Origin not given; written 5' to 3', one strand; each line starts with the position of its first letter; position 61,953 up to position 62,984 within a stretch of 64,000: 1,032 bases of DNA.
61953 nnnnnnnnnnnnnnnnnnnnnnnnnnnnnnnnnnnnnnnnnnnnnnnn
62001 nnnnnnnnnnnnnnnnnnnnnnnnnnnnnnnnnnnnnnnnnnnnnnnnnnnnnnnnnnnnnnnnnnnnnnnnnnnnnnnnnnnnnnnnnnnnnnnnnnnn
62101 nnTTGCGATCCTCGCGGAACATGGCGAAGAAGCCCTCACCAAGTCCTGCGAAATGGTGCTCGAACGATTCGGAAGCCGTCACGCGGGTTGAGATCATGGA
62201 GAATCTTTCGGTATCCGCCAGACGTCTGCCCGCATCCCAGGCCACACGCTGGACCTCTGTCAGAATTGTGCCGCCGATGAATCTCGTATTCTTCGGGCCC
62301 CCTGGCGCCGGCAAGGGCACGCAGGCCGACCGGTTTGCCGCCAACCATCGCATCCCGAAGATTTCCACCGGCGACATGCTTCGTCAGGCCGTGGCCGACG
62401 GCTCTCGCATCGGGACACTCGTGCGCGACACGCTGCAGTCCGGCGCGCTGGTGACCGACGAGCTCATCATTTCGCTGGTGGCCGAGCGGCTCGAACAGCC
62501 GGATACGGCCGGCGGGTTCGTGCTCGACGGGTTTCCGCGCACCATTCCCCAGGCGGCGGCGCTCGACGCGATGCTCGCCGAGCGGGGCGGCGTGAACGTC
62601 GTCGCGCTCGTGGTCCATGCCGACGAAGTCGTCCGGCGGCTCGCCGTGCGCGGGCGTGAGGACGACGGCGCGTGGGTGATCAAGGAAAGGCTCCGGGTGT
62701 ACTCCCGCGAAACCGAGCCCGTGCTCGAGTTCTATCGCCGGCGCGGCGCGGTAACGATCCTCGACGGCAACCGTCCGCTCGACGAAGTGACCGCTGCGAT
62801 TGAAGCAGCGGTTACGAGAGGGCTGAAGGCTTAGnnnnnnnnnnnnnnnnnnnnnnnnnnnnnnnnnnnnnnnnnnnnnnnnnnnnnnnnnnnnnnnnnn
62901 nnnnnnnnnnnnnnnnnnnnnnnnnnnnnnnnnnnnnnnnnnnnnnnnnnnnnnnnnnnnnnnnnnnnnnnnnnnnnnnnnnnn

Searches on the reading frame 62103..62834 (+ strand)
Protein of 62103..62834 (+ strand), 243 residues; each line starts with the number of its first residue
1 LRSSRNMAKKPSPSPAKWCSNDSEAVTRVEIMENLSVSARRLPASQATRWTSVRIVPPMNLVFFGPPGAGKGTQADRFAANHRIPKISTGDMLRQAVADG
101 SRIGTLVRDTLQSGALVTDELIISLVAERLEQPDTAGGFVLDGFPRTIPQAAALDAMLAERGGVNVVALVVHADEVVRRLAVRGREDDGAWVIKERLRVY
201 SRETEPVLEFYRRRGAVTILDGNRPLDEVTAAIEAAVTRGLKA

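Call 81: search_protein_families(library=pfam, proteins=[window:62103-62834:+], max_evalue=0.001)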
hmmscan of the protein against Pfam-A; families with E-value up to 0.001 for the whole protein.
window:62103-62834:+ (243 aa): 4 families
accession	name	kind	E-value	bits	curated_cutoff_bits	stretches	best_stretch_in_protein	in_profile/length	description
PF00406.28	ADK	-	2.2e-43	148.4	26.8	1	64-215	2-150/151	Adenylate kinase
PF13207.12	AAA_17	-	3.5e-23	82.8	27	1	64-192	1-134/136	AAA domain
PF13671.12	AAA_33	-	2.5e-07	31.5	27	1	62-197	3-133/143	AAA domain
PF13238.12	AAA_18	-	0.00022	22.1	29.4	1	64-190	4-118/128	AAA domain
